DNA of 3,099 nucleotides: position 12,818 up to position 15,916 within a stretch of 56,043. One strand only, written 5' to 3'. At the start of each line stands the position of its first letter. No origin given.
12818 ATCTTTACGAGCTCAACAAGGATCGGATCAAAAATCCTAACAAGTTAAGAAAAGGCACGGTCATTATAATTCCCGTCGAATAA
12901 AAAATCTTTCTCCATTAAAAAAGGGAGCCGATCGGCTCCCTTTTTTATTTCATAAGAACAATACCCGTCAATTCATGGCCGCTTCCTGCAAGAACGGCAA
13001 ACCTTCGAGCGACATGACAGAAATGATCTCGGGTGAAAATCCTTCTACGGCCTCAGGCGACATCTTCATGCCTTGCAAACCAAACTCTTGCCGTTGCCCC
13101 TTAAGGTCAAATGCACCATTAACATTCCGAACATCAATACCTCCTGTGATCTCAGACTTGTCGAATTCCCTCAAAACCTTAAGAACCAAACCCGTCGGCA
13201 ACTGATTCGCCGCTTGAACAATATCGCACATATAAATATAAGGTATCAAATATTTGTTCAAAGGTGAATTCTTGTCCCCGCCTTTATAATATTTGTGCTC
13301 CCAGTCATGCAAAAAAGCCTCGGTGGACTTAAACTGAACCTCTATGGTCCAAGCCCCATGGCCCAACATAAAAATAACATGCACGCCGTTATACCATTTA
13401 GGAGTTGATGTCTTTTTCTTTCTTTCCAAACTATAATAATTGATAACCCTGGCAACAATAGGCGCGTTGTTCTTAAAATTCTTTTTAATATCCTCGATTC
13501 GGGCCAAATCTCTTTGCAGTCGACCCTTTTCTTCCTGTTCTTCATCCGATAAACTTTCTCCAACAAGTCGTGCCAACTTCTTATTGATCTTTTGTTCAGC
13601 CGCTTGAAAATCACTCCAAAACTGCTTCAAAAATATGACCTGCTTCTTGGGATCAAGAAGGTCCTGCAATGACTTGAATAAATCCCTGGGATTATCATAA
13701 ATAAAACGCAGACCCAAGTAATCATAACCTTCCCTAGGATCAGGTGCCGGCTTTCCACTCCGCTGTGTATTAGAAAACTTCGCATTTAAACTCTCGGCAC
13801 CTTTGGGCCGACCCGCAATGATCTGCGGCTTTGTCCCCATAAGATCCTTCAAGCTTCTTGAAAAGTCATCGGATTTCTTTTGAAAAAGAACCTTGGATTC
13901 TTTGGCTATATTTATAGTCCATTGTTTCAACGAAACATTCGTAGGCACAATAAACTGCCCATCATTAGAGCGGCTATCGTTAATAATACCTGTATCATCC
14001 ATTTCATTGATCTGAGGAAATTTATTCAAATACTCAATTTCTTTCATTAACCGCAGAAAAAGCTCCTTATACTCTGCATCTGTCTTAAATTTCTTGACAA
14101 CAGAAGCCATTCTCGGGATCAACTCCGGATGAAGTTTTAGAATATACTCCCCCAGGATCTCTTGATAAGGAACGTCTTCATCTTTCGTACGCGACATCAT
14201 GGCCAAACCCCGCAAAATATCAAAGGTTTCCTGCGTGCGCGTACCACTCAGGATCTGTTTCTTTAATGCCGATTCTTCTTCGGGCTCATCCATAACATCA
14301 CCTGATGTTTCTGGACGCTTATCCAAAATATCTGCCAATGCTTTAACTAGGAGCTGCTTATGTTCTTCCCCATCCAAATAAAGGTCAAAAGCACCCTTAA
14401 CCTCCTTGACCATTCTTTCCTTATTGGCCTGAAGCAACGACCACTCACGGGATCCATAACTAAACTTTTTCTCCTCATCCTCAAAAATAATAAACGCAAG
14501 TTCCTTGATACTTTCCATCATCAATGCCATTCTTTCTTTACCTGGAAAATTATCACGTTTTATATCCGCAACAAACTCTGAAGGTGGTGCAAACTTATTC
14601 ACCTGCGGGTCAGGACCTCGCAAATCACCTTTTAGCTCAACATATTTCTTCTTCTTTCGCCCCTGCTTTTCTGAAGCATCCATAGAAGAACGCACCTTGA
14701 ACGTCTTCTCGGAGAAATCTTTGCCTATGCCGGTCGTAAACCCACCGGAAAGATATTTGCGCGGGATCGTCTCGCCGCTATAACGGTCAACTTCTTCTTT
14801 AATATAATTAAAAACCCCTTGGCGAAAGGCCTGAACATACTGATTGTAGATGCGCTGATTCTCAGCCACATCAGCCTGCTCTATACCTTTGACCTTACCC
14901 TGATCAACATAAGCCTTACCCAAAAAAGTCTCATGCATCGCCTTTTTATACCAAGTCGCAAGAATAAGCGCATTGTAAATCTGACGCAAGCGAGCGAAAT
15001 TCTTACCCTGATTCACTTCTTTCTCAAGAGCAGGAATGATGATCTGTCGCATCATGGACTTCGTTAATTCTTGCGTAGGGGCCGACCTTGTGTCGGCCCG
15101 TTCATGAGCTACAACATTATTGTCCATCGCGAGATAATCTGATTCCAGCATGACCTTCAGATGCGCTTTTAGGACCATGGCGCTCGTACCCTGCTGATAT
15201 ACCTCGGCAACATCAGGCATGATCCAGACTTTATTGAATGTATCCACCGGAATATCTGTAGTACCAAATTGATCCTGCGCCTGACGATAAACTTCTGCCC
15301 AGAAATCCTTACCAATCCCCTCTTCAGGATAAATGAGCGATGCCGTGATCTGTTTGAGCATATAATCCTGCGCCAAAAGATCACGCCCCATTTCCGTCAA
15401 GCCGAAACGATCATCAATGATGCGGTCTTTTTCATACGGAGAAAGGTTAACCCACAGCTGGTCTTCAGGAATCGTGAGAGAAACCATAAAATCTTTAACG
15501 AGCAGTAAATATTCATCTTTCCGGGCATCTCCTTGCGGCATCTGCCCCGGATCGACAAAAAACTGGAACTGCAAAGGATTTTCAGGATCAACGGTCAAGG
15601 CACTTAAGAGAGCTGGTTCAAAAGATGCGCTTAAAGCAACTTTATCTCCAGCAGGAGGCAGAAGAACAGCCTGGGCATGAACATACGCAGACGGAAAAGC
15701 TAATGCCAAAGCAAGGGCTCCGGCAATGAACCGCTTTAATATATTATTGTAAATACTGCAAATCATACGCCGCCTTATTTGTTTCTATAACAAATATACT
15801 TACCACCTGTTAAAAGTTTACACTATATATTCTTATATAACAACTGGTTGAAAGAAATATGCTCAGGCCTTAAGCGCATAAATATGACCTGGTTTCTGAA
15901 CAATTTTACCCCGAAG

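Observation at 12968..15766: Sec-signal-peptide protein carrying a RelA/SpoT-type (alarmone-synthetase / toxSAS-like) pyrophosphokinase domain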

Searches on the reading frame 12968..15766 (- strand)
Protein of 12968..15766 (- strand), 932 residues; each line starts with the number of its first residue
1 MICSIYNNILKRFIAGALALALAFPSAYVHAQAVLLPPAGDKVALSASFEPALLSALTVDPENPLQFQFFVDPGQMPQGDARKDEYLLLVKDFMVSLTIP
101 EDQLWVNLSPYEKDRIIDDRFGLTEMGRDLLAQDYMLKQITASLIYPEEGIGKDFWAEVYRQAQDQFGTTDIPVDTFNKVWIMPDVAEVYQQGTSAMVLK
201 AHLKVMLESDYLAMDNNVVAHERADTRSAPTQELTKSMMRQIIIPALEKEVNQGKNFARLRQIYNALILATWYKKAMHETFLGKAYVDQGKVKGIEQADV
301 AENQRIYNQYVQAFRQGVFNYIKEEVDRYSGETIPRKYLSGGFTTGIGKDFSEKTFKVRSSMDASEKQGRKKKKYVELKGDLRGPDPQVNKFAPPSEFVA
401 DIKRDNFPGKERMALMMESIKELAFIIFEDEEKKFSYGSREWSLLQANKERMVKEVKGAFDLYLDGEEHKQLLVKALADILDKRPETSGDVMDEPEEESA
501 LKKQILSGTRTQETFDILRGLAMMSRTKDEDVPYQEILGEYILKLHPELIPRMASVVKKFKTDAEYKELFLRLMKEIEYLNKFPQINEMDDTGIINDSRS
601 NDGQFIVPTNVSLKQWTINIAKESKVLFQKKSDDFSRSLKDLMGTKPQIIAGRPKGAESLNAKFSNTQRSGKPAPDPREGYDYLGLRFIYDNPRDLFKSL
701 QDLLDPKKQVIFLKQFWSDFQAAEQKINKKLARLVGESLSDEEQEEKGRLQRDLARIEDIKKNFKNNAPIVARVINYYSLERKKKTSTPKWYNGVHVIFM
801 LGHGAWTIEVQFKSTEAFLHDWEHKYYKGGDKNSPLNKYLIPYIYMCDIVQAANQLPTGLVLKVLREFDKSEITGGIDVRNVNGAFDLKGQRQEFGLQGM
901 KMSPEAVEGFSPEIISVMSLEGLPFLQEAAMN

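Call 3: search_protein_families(library=pfam, proteins=[window:12968-15766:-], max_evalue=10)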
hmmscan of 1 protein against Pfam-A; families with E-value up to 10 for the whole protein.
window:12968-15766:- (932 aa): 1 family
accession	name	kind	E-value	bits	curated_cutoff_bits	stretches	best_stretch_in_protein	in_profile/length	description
PF05979.17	DUF896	-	0.073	13.4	24.2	1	291-322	14-45/64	Bacterial protein of unknown function (DUF896)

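Call 4: search_protein_families(library=ncbifam, proteins=[window:12968-15766:-], max_evalue=10)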
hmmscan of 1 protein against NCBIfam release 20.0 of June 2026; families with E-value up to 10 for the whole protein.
window:12968-15766:- (932 aa): 1 family
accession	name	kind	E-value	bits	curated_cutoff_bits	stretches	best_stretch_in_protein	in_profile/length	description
NF002422.0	PRK01546.1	equivalog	0.12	12.5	143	1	289-323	16-50/79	hypothetical protein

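Call 5: search_solved_structures(query=window:12968-15766:-, max_evalue=10, show_alignments=2)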
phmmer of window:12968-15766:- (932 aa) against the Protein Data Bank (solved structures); distinct sequences matched with E-value up to 10: 6.
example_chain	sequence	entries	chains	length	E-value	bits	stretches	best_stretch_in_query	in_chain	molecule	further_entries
8pu4_A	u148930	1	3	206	0.19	12.8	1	786-840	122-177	RelA/SpoT domain-containing protein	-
8pu3_C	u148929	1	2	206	0.19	12.7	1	786-840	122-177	FaRel2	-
8pu1_B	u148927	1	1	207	0.2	12.7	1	786-839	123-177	RelA/SpoT domain-containing protein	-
5glg_A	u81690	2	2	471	0.57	11.2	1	288-354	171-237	Fumarate reductase 2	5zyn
6ku6_B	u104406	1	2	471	0.57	11.2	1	288-354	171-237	Fumarate reductase 2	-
4eq2_A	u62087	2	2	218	1.8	9.5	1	347-434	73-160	Interferon gamma receptor 1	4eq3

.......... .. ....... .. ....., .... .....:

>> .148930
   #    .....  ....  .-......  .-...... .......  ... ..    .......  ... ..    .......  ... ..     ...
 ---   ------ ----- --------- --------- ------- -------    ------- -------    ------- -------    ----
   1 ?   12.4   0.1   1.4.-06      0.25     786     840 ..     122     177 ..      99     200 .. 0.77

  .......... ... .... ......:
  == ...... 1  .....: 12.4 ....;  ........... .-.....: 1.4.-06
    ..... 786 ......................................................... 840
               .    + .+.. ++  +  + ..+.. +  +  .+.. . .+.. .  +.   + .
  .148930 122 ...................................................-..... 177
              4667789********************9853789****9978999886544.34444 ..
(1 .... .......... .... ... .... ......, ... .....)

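Call 7: find_homologous_proteins(query=window:12968-15766:-, max_evalue=0.001)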
Query window:12968-15766:- (932 aa): 3874 proteins with E <= 0.001 among 8000 candidates; the best 120 are listed.
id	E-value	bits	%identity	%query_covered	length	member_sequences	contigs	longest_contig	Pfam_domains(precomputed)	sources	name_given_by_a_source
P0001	0.0e+0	2106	100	100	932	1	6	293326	-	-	-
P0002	8.3e-225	767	46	100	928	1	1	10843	PF04607.24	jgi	jgi:hypothetical protein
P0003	5.7e-192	658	41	100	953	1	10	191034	PF04607.24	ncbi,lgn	-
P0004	4.3e-189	649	41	99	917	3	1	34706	-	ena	-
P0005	8.4e-181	621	40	98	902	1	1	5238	PF04607.24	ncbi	-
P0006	6.8e-165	569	39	100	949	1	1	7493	PF04607.24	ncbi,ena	-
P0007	5.0e-159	549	37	99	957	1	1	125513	PF04607.24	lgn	-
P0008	3.8e-155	536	37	98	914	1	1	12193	-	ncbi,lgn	-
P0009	2.1e-139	484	51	52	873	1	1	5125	-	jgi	jgi:hypothetical protein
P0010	4.3e-126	440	42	60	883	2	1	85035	PF04607.24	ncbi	-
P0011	1.5e-124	435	37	86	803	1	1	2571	-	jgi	jgi:hypothetical protein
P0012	1.7e-120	422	53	39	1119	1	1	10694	-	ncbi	-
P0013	1.8e-118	415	52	37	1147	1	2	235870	-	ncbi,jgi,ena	-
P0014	3.6e-117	411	53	38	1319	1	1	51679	-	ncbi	-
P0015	4.4e-117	410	55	35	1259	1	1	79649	-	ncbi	-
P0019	3.3e-114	401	55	35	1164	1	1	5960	PF02518.32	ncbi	-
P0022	1.5e-113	399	54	37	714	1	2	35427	PF00072.31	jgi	jgi:CheY-like chemotaxis protein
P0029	1.7e-112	395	55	36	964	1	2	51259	PF00072.31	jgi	jgi:CheY-like chemotaxis protein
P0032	2.3e-112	395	52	36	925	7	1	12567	PF08323.18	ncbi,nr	ncbi:MAG TPA: hypothetical protein DD648_08070, partial [Candidatus Omnitrophica bacterium]|nr:hypot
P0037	8.8e-112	393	47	43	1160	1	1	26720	PF00072.31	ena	-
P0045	2.8e-111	391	54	36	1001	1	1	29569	PF00072.31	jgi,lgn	-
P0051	8.9e-111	389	53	36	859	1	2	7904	PF00072.31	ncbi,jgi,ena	-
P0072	1.6e-109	385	57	33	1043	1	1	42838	PF00072.31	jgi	jgi:DNA-binding response OmpR family regulator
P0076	2.6e-109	385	53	37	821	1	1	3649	PF00072.31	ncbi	-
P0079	2.8e-109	385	52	37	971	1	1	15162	PF00072.31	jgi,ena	-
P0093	9.1e-109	383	56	33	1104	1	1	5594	PF02518.32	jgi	jgi:hypothetical protein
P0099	1.1e-108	383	52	38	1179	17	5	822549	PF08323.18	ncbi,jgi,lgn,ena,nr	ncbi:MAG: hypothetical protein A2Y03_06775 [Omnitrophica WOR_2 bacterium GWF2_38_59]|nr:MAG: hypothe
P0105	1.6e-108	382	56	33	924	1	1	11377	PF00072.31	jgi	-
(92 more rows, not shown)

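Call 10: search_solved_structures(query=A1, max_evalue=1, show_alignments=3)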
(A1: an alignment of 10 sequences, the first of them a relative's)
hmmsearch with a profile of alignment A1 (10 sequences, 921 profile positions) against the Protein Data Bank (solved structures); distinct sequences matched with E-value up to 1: 23.
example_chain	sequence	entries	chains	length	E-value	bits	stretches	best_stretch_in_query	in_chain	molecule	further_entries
6fgk_A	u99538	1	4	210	1.8e-05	26.4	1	744-819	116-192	GTP pyrophosphokinase YwaC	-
6fgj_A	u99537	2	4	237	0.00061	21.4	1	646-814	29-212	GTP pyrophosphokinase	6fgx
6ewz_A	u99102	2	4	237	0.00067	21.3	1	646-815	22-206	GTP pyrophosphokinase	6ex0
5ded_D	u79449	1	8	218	0.00087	20.9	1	743-802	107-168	GTP pyrophosphokinase YjbM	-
5dec_A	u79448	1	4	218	0.0011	20.6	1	743-802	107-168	GTP pyrophosphokinase YjbM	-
2be3_A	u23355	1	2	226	0.0011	20.5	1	740-806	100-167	GTP pyrophosphokinase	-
5f2v_V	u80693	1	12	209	0.0013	20.4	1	743-802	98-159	GTP pyrophosphokinase YjbM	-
6s2t_A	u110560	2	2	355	0.0091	17.5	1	589-671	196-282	(P)ppGpp synthetase I, SpoT/RelA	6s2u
7ohg_A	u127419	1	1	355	0.0091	17.5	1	589-671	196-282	Guanosine-3',5'-bis(Diphosphate) 3'-pyrophosphohydrolase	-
6s2v_A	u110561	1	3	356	0.0091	17.5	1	589-671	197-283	(P)ppGpp synthetase I, SpoT/RelA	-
7oiw_A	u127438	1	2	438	0.035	15.6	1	599-675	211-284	GTP pyrophosphokinase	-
5xnx_A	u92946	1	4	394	0.04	15.4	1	622-686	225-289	Bifunctional (p)ppGpp synthase/hydrolase RelA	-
8pu4_A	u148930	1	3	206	0.041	15.4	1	753-803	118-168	RelA/SpoT domain-containing protein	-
8pu3_C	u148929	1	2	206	0.041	15.4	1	753-803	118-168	FaRel2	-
8pu1_B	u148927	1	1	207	0.041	15.4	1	753-803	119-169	RelA/SpoT domain-containing protein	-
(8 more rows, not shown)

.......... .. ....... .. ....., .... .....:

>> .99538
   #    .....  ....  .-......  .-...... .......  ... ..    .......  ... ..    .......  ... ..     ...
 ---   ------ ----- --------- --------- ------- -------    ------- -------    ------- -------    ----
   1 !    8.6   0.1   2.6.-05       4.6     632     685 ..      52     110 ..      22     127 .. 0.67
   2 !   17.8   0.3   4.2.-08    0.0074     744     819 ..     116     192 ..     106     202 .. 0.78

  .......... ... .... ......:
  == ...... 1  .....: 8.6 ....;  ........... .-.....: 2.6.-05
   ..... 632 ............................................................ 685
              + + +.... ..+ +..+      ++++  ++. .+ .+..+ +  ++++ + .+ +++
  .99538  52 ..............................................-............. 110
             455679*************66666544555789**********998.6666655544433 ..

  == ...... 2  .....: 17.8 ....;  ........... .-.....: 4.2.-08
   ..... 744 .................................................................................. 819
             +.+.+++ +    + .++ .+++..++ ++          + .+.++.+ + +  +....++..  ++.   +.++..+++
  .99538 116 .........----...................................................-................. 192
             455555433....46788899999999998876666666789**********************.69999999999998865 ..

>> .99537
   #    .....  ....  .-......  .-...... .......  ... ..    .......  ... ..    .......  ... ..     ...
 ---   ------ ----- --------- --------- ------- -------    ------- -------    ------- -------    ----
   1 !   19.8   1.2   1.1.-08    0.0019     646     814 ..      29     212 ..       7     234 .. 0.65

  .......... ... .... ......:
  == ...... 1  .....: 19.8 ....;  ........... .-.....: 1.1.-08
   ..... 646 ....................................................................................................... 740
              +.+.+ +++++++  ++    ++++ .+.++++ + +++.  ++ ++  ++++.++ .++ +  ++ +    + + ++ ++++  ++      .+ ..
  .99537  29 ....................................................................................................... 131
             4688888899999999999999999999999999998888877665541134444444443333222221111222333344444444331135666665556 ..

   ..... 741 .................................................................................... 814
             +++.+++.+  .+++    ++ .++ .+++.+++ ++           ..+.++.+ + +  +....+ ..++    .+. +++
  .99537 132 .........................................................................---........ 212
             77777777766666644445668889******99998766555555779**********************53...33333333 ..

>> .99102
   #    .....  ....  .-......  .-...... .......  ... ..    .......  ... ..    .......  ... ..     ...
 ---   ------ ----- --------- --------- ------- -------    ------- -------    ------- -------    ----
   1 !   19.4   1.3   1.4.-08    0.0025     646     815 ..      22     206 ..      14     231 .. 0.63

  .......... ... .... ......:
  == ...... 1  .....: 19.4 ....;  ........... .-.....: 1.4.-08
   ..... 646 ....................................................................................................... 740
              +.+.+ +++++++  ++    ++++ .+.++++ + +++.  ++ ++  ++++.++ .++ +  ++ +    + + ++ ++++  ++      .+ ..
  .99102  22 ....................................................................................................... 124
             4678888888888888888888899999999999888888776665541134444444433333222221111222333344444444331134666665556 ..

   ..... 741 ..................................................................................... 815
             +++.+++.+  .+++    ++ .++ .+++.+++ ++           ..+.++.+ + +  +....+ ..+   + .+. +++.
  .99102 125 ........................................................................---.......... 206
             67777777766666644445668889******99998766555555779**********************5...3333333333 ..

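Call 11: search_protein_families(library=pfam, alignment_id=A1, max_evalue=0.01)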
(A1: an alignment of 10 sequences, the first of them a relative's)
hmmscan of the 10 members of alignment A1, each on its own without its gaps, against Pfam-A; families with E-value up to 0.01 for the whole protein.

A. member 1, P0001 (932 aa): 0 families

B. families by the number of members that match (of 10 scanned): 1 family
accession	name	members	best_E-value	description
PF04607.23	RelA_SpoT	8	5.1e-12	Region found in RelA / SpoT proteins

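Call 26: find_encoding_contigs(protein=P0003, flank=8000, max_places=2)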
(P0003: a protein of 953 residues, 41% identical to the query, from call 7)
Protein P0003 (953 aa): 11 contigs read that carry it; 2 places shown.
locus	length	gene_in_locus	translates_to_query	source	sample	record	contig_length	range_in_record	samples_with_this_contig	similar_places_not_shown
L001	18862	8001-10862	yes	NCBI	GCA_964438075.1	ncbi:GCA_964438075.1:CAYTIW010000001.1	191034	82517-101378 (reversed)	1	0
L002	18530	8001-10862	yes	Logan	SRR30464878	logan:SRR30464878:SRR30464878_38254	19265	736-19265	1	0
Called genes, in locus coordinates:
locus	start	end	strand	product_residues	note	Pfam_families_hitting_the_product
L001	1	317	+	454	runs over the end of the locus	PF07498:Rho_N, PF07497:Rho_RNA_bind, PF00006:ATP-synt_ab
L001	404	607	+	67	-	PF01197:Ribosomal_L31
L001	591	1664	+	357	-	PF03462:PCRF, PF00472:RF-1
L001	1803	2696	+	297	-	-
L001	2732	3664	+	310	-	-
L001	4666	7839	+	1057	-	PF00515:TPR_1 (faint), PF07719:TPR_2 (faint), PF13174:TPR_6 (faint), PF13181:TPR_8 (faint), PF13424:TPR_12 (faint), PF13428:TPR_14 (faint)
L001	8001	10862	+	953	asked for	PF04607:RelA_SpoT (faint)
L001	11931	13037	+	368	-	PF00275:EPSP_synthase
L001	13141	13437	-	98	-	-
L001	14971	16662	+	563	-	-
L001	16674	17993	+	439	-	PF05402:PqqD (faint), PF04055:Radical_SAM, PF13353:Fer4_12 (faint)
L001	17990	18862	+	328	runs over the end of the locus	-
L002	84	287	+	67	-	PF01197:Ribosomal_L31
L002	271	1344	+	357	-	PF03462:PCRF, PF00472:RF-1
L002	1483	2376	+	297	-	-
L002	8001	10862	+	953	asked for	PF04607:RelA_SpoT (faint)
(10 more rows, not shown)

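Call 27: find_encoding_contigs(protein=P0007, flank=8000, max_places=2)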
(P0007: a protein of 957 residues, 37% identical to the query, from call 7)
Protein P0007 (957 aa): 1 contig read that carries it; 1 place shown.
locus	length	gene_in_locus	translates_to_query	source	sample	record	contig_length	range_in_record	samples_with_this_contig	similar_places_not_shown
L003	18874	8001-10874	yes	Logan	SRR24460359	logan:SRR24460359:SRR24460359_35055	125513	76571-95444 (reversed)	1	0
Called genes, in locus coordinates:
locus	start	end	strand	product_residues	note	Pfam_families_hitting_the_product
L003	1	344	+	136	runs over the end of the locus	-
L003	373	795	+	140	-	PF00892:EamA, PF05653:Mg_trans_NIPA (weak)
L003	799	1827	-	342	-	PF00268:Ribonuc_red_sm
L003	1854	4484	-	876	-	PF03477:ATP-cone, PF00317:Ribonuc_red_lgN, PF02867:Ribonuc_red_lgC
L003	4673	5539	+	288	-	PF01073:3Beta_HSD, PF01370:Epimerase, PF05368:NmrA, PF13460:NAD_binding_10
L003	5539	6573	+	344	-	-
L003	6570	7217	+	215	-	PF01209:Ubie_methyltran, PF01135:PCMT (faint), PF13489:Methyltransf_23, PF03141:Methyltransf_29 (weak), PF13847:Methyltransf_31, PF08241:Methyltransf_11, PF08242:Methyltransf_12, PF13649:Methyltransf_25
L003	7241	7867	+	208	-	-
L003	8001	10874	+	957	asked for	PF04607:RelA_SpoT (faint)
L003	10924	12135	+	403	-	PF00375:SDF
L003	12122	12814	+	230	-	PF03734:YkuD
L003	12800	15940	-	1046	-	-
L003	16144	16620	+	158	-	PF02915:Rubrerythrin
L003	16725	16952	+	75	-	-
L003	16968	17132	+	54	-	-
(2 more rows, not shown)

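Call 40: search_protein_families(library=pfam, alignment_id=A6, max_evalue=0.0001)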
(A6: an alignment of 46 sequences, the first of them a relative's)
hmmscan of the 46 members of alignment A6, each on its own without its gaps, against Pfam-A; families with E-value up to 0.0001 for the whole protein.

A. member 1, P0012 (1119 aa): 0 families

B. families by the number of members that match (of 46 scanned): 6 families
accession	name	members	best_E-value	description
PF00072.30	Response_reg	3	1.1e-21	Response regulator receiver domain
PF00275.25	EPSP_synthase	1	4.9e-36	EPSP synthase (3-phosphoshikimate 1-carboxyvinyltransferase)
PF01476.26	LysM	1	8.4e-12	LysM domain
PF08323.17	Glyco_transf_5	1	2.9e-09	Starch synthase catalytic domain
PF06325.19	PrmA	1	2e-06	Ribosomal protein L11 methyltransferase (PrmA)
PF00293.34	NUDIX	1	3.1e-05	NUDIX domain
